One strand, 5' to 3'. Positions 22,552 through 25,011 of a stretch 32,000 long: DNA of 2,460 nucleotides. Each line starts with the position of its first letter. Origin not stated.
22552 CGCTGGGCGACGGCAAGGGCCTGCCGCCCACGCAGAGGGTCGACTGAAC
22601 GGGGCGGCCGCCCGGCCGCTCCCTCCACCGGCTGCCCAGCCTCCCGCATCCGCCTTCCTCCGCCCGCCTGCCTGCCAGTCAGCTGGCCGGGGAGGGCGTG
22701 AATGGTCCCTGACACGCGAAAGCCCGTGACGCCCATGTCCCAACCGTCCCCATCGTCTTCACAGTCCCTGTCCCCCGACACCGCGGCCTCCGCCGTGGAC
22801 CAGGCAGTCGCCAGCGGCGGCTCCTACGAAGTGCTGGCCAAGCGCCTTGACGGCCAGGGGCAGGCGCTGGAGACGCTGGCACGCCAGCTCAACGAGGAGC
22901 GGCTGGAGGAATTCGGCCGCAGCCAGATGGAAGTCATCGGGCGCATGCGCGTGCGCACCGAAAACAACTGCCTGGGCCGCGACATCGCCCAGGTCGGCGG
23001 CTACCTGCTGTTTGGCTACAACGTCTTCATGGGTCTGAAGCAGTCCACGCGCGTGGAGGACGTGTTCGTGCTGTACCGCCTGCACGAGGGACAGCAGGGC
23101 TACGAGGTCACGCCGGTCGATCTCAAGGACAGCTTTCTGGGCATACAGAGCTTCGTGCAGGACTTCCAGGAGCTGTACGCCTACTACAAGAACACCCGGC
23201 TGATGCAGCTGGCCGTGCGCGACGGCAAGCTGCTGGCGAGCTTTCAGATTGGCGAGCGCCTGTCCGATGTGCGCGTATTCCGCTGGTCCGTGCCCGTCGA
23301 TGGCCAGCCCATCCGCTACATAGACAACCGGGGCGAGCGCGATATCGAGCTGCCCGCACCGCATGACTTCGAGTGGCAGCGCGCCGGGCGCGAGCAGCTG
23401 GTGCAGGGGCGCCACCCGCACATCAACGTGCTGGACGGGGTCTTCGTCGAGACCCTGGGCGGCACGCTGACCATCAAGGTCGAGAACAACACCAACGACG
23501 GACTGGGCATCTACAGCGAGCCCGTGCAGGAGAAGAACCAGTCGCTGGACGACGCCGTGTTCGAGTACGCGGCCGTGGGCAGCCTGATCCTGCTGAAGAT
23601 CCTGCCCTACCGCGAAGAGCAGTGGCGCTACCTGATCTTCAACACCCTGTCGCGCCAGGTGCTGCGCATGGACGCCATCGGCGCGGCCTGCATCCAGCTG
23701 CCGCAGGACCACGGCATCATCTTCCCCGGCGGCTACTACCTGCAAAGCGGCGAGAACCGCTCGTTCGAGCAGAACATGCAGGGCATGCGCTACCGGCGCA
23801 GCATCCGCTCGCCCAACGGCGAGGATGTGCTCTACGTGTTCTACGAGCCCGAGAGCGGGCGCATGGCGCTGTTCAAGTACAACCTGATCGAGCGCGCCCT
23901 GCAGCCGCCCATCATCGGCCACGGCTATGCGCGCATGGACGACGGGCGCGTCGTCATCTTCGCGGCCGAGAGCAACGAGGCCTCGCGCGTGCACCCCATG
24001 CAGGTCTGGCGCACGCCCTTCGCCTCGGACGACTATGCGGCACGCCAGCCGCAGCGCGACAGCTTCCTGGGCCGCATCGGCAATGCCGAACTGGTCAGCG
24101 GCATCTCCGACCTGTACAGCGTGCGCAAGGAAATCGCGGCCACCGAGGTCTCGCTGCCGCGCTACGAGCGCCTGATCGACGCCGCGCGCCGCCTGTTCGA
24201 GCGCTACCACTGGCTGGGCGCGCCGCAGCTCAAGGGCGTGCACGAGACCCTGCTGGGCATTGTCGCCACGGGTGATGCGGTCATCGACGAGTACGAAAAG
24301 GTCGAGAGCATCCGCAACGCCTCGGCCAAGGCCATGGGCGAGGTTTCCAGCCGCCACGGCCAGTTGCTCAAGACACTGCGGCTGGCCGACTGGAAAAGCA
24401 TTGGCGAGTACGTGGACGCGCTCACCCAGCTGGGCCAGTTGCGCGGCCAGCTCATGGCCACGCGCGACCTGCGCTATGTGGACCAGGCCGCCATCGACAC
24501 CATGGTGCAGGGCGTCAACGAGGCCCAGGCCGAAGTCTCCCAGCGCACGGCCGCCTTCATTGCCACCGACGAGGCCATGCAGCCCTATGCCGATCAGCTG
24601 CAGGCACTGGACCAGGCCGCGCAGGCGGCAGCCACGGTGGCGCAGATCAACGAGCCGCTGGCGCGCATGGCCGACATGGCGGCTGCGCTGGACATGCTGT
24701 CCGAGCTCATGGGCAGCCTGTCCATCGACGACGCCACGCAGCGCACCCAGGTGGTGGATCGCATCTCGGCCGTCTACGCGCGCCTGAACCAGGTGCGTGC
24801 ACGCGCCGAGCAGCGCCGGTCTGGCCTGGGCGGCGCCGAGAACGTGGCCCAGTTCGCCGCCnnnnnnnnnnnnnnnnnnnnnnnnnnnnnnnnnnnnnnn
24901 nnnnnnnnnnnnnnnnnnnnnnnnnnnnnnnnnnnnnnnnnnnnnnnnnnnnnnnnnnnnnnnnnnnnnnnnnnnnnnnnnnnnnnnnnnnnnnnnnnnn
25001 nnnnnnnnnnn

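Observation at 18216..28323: Five co-oriented genes (YjfI-like, PspA/IM30, YqiJ/NfeD-like, flotillin, 1873-aa AAA+) as one candidate membrane-remodelling machine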

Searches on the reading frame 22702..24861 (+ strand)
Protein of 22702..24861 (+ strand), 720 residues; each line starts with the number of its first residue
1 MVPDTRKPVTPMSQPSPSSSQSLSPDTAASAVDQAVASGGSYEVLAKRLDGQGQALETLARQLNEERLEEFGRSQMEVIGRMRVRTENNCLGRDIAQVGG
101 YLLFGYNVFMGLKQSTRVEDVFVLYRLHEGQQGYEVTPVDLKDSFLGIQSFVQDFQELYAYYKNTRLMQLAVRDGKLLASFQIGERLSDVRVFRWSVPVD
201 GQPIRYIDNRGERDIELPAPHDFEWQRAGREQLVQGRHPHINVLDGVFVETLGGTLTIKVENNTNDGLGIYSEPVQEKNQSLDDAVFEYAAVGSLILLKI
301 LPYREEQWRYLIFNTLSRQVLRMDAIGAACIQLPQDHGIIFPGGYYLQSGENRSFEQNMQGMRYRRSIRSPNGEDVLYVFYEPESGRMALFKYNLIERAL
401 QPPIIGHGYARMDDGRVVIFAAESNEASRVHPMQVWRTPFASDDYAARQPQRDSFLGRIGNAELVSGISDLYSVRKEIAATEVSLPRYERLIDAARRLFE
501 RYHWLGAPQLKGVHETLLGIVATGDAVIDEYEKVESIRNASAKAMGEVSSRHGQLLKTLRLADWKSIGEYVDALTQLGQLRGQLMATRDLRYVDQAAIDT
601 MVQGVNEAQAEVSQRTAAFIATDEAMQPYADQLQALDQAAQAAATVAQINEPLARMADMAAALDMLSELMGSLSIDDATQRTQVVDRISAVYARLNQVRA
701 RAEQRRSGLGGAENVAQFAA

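Call 46: search_protein_representatives(protein=window:22702-24861:+)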
Query: 720 residues. Proteins with E-value up to 0.001 (for the whole library): 908; up to 1e-10: 620; up to 1e-30: 285. The best 150 are listed.
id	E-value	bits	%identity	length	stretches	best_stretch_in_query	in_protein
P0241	1.3e-252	857.2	55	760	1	29-720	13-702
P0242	2.1e-230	783.8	53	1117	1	30-720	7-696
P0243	1.1e-229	781.3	51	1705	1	31-720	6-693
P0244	5.9e-223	759.1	52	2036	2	134-720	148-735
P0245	7.1e-204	696.1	48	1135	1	39-720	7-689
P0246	9.2e-204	695.7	49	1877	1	26-720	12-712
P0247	1.7e-203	694.9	47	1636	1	32-720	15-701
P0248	3.4e-203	693.8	47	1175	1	31-720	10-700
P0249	4.5e-201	686.8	69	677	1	27-453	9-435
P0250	1.0e-198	679.1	45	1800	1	22-720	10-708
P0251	1.5e-198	678.5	48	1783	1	27-720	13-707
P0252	7.4e-192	656.4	46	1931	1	24-720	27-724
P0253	1.9e-190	651.7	47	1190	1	24-720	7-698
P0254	1.0e-189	649.3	46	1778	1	30-720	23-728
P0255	2.7e-183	628.1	44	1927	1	23-720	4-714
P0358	2.6e-95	337.3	27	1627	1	41-719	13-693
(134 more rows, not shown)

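Call 104: find_homologous_proteins(query=P0358, max_evalue=1e-10)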
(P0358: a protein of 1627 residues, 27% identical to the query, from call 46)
Query P0358 (1627 aa): 42 proteins with E <= 1e-10 among 8000 candidates.
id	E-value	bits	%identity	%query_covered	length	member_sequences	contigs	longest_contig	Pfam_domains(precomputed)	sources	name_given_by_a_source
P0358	0.0e+0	3546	100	100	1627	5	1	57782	PF12458.14,PF00004.36,PF13401.13,PF25472.2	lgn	-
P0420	0.0e+0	3300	92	100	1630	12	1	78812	PF12458.14,PF00004.36,PF13401.13,PF25472.2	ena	-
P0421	0.0e+0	2474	69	100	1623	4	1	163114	PF12458.14,PF00004.36,PF13401.13,PF25472.2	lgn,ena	-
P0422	0.0e+0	2468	68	100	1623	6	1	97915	PF12458.14,PF00004.36,PF13401.13,PF25472.2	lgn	-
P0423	0.0e+0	2467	68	100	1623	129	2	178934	PF12458.14,PF00004.36,PF13401.13,PF25472.2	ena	-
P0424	0.0e+0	2456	68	100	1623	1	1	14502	PF12458.14,PF00004.36,PF13401.13,PF25472.2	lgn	-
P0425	0.0e+0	1744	50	99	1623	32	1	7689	PF12458.14,PF00004.36,PF13401.13,PF07728.21,PF25472.2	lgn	-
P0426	0.0e+0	1291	40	99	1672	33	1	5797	PF12458.14,PF00004.36,PF13401.13,PF07728.21,PF25472.2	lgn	-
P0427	0.0e+0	1242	39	99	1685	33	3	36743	PF12458.14,PF00004.36,PF13401.13,PF07728.21,PF25472.2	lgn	-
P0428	0.0e+0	1241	39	99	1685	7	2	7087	PF12458.14,PF00004.36,PF13401.13,PF07728.21,PF25472.2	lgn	-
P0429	0.0e+0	1090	31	60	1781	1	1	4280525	PF12458.14,PF00004.36,PF07728.21,PF25472.2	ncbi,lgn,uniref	ncbi:DNA repair ATPase [Agaribacterium sp. ZY112]|uniref:DNA repair ATPase n=1 Tax=Agaribacterium sp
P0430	0.0e+0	1058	35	99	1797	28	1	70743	PF12458.14,PF00004.36,PF07728.21,PF25472.2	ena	-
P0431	0.0e+0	1036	34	98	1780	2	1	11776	PF12458.14,PF00004.36,PF07728.21,PF25472.2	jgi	jgi:hypothetical protein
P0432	0.0e+0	1016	34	98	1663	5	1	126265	PF12458.14,PF00004.36,PF13401.13,PF07728.21,PF25472.2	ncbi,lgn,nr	ncbi:MAG: DNA repair ATPase [bacterium]|nr:DNA repair ATPase [bacterium]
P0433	9.8e-289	980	33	98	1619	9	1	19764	PF12458.14,PF00004.36,PF25472.2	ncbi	ncbi:MAG: DNA repair ATPase, partial [Planctomycetota bacterium]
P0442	2.2e-277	942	31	61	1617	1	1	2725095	PF12458.14,PF00004.36,PF13401.13,PF07728.21,PF25472.2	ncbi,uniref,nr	ncbi:DNA repair ATPase [Flavobacterium litorale]|uniref:DNA repair ATPase n=1 Tax=Flavobacterium lit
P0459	1.0e-137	479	30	63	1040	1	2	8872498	PF12458.14,PF25472.2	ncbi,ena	-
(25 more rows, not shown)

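Call 105: find_encoding_contigs(protein=P0358, flank=8000, max_places=1)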
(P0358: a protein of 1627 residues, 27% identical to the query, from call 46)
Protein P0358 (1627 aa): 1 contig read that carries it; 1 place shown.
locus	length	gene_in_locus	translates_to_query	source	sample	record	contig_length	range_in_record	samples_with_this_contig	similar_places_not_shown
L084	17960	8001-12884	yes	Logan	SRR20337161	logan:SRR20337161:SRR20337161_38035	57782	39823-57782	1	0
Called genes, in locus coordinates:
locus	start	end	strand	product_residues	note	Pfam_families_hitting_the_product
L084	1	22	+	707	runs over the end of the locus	PF01841:Transglut_core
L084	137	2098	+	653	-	PF06480:FtsH_ext, PF00004:AAA, PF17862:AAA_lid_3, PF01434:Peptidase_M41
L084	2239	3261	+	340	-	-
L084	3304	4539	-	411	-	PF01743:PolyA_pol, PF12627:PolyA_pol_RNAbd (weak)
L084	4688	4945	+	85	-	-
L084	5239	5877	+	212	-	-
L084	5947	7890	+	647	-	-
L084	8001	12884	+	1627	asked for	PF12458:DUF3686, PF25472:DUF7902, PF13401:AAA_22 (faint), PF00004:AAA (weak)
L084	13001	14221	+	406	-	PF05816:TelA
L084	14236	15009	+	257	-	-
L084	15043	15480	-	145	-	-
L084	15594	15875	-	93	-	-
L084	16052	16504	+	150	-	-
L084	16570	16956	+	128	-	-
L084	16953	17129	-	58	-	-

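Call 106: find_encoding_contigs(protein=P0442, flank=8000, max_places=1)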
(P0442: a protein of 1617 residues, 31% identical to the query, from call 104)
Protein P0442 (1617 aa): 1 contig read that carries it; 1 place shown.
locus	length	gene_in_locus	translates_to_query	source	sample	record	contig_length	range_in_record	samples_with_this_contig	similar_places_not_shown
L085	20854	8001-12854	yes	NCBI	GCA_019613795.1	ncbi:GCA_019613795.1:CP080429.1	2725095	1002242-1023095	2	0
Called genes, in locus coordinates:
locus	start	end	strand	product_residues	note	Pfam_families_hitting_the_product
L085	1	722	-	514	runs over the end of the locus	PF00583:Acetyltransf_1, PF00795:CN_hydrolase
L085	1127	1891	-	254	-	PF01381:HTH_3, PF12844:HTH_19, PF13443:HTH_26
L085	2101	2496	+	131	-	PF22550:CesT_Tir_1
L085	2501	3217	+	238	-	PF04012:PspA_IM30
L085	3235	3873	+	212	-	-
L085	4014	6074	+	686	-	-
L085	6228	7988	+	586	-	PF02463:SMC_N (faint)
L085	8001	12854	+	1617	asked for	PF12458:DUF3686, PF25472:DUF7902, PF00004:AAA (weak), PF07728:AAA_5 (weak), PF13401:AAA_22 (faint)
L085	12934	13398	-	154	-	-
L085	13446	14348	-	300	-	PF00850:Hist_deacetyl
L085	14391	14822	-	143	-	PF07681:DoxX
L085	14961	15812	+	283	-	PF00486:Trans_reg_C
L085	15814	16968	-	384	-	PF00109:ketoacyl-synt, PF02801:Ketoacyl-synt_C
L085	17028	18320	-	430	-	PF00202:Aminotran_3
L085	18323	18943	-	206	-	PF13500:AAA_26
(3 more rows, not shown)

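Call 107: find_encoding_contigs(protein=P0433, flank=8000, max_places=1)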
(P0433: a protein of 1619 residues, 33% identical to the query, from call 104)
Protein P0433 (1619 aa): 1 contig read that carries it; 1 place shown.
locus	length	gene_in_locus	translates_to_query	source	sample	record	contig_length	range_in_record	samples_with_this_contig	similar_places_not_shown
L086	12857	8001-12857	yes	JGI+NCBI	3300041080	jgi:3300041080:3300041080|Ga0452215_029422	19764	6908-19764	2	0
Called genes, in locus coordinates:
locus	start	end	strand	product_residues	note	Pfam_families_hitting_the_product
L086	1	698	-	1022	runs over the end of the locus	PF01011:PQQ (faint), PF13360:PQQ_2, PF13570:Beta-prop_ACSF4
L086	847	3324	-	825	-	PF07602:DUF1565 (faint), PF22842:Pel9A-like_beta_helix (faint), PF13229:Beta_helix, PF00595:PDZ, PF13180:PDZ_2 (weak), PF17820:PDZ_6 (weak)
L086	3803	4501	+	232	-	PF04012:PspA_IM30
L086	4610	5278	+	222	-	PF04012:PspA_IM30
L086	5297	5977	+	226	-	PF21001:YqiJ_N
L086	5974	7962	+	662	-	-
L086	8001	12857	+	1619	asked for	PF12458:DUF3686, PF25472:DUF7902, PF00004:AAA (weak)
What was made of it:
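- The PspA linkage recurs with other partners in Flavobacterium and in a Planctomycetota genome (calls 106, 107).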

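Call 108: find_encoding_contigs(protein=P0459, flank=8000, max_places=1)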
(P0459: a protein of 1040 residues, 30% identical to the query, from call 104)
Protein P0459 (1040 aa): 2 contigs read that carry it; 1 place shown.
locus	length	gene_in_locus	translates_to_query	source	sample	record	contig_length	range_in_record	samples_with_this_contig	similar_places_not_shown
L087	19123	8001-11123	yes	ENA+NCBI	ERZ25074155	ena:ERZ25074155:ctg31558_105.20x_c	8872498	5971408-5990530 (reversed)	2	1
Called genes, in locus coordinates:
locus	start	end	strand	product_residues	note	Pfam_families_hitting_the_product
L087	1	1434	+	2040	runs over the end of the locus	PF01835:MG2, PF00207:A2M, PF17973:bMG10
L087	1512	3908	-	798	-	PF01186:Lysyl_oxidase, PF18962:Por_Secre_tail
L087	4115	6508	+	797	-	PF00246:Peptidase_M14, PF20773:InhA-like_MAM, PF18962:Por_Secre_tail (weak)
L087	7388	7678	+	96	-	-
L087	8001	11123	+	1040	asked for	PF12458:DUF3686, PF25472:DUF7902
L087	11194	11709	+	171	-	PF13905:Thioredoxin_8 (weak)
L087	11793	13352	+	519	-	PF18962:Por_Secre_tail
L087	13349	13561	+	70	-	-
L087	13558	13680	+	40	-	-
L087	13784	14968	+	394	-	PF13102:Phage_int_SAM_5 (weak), PF13495:Phage_int_SAM_4 (weak), PF00589:Phage_integrase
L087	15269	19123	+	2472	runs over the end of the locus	PF03534:SpvB, PF05593:RHS_repeat (faint), PF13517:FG-GAP_3 (faint), PF12256:TcdB_toxin_midN, PF12255:TcdB_toxin_midC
